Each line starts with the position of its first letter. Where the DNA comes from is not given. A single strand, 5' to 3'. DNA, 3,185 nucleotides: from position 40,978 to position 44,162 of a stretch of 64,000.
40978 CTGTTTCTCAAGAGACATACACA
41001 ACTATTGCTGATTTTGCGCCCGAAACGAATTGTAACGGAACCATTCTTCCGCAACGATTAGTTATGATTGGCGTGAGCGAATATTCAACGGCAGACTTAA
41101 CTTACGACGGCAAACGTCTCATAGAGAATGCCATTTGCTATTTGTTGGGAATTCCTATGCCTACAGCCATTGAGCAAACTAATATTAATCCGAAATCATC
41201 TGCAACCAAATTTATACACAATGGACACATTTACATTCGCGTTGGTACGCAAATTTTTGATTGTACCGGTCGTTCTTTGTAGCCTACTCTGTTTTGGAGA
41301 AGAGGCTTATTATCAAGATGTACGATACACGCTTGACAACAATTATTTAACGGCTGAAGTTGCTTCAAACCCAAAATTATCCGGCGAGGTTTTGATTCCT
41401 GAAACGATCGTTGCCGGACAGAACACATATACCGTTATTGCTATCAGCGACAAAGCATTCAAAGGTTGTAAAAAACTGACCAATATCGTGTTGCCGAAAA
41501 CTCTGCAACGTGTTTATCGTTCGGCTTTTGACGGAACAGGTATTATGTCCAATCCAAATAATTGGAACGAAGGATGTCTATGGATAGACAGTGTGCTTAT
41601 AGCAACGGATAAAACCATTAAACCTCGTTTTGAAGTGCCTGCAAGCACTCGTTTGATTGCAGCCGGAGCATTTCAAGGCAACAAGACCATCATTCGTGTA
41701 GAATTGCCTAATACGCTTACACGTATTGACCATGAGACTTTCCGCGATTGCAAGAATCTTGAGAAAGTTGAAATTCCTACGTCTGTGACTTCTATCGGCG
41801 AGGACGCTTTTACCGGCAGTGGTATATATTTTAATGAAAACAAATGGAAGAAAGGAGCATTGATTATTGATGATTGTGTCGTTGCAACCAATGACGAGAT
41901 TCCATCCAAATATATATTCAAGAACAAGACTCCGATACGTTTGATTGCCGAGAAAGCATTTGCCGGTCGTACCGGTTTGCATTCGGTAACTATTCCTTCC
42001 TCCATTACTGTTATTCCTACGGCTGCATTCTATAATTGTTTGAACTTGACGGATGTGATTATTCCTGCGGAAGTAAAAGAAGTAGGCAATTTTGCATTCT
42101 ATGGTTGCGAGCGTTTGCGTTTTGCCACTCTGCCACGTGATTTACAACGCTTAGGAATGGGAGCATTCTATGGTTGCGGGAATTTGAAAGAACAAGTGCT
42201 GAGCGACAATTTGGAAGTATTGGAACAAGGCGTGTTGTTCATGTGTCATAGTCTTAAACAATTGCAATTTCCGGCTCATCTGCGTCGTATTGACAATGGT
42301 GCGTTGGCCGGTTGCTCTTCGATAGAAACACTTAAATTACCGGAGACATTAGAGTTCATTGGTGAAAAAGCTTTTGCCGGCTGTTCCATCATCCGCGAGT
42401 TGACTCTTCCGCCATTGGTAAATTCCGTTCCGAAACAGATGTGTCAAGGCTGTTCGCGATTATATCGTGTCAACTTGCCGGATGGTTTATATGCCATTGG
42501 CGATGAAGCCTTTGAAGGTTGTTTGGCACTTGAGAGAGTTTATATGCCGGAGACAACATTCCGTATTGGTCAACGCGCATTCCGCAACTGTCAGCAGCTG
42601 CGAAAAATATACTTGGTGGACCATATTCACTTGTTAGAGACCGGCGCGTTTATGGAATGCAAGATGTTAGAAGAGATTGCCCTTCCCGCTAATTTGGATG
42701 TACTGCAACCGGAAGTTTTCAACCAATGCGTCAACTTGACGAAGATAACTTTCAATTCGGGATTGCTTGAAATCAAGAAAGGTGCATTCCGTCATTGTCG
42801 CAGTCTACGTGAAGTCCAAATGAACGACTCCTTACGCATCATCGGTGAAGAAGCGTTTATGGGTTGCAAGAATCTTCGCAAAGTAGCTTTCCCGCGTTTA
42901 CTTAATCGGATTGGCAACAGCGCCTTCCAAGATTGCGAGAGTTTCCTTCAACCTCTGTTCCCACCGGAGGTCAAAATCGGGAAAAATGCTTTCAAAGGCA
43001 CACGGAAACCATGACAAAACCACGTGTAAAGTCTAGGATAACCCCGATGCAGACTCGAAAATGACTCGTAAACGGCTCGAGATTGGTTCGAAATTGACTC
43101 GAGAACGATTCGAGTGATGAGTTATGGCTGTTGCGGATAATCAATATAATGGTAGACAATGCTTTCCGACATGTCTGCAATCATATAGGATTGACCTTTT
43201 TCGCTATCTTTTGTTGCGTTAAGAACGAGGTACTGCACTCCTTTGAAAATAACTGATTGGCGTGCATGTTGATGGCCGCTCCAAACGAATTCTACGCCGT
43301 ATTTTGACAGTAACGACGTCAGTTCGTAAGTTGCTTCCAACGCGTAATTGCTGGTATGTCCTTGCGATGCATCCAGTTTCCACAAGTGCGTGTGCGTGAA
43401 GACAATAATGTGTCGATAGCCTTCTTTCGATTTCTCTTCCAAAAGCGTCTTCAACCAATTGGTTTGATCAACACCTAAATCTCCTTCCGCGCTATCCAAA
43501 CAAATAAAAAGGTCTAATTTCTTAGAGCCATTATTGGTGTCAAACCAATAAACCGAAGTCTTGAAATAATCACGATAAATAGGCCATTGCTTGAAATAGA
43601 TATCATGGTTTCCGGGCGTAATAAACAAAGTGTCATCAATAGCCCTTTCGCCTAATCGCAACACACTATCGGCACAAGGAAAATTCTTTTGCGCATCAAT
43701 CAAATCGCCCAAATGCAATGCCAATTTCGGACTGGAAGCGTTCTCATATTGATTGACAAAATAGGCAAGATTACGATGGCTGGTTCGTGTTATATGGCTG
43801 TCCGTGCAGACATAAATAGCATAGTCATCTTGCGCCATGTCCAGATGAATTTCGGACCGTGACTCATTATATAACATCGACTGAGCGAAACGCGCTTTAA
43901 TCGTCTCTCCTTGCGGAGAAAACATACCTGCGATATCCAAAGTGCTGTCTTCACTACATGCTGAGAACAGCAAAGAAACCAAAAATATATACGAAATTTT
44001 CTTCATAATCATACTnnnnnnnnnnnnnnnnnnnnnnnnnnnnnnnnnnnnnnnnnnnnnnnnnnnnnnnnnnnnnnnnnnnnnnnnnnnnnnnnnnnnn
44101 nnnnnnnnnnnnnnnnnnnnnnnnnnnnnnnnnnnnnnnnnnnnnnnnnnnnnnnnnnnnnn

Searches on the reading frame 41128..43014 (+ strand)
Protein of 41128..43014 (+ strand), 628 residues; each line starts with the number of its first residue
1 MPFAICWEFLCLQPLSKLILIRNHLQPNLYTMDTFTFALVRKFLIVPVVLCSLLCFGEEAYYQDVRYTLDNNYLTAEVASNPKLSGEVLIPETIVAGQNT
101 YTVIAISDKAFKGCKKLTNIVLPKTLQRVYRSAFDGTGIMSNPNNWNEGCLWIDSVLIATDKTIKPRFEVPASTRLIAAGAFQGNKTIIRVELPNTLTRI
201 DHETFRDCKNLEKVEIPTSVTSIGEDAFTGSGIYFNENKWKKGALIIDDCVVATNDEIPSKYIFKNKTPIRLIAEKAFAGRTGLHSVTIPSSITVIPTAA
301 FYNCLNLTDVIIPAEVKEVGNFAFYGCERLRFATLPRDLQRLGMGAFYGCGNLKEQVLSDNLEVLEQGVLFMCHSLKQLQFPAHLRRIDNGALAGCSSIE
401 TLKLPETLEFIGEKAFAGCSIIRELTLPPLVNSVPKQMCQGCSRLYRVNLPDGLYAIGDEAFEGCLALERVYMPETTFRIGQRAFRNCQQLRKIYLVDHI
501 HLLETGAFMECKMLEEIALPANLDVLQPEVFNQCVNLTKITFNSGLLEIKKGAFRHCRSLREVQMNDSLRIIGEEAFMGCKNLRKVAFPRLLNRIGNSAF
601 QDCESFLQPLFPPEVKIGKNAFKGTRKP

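Call 16: search_protein_families(library=pfam, proteins=[window:41128-43014:+])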
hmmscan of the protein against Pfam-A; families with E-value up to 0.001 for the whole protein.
window:41128-43014:+ (628 aa): 2 families
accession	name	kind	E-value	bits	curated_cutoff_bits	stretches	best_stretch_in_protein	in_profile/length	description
PF13306.12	LRR_5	-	1.8e-103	341.8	27.7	5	504-625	4-123/127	BspA type Leucine rich repeat region (6 copies)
PF13855.12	LRR_8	-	1.1e-24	86.4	27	0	540-585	8-53/61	Leucine rich repeat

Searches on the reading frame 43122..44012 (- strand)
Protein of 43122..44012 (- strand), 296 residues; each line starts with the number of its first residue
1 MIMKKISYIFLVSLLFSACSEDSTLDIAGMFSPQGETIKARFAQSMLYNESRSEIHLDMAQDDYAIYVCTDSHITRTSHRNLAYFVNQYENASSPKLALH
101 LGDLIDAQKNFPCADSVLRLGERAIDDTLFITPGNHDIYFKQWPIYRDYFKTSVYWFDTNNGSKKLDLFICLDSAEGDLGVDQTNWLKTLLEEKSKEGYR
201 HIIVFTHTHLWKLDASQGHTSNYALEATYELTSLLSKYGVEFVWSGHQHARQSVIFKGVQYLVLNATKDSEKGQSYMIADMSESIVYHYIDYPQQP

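Call 16: search_protein_families(library=pfam, proteins=[window:43122-44012:-])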
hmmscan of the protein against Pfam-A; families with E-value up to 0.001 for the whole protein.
window:43122-44012:- (296 aa): 2 families
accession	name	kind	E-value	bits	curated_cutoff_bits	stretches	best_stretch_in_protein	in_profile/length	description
PF00149.33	Metallophos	-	1.3e-14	55.5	21.5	1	66-250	3-190/191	Calcineurin-like phosphoesterase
PF12850.12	Metallophos_2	-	8.6e-05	23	27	1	66-281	3-151/154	Calcineurin-like phosphoesterase superfamily domain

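Call 58: find_encoding_contigs(protein=window:43125-44012:-, flank=2500, max_places=10)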
Protein window:43125-44012:- (296 aa): no gene with exactly this product is on record in the collection.
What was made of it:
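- Tried and rejected: One look-up failed because of the wrong start codon (call 58).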

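Call 59: find_encoding_contigs(protein=window:43125-44006:-, flank=2500, max_places=10)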
Protein window:43125-44006:- (294 aa): 4 contigs read that carry it; 3 places shown.
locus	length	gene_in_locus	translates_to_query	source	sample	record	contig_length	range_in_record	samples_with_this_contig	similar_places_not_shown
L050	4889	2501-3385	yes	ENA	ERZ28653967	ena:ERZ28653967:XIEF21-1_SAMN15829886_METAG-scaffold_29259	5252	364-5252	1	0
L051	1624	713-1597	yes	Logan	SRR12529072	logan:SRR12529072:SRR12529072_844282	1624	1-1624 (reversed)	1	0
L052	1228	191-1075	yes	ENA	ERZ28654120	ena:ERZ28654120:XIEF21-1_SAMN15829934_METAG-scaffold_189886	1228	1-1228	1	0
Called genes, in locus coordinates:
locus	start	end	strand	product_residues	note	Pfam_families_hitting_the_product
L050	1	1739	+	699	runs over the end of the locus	?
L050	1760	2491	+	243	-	PF13505:OMP_b-brl (faint)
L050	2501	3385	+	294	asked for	PF00149:Metallophos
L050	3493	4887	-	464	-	?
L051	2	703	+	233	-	?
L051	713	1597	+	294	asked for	PF00149:Metallophos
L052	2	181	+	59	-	?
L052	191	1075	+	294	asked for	PF00149:Metallophos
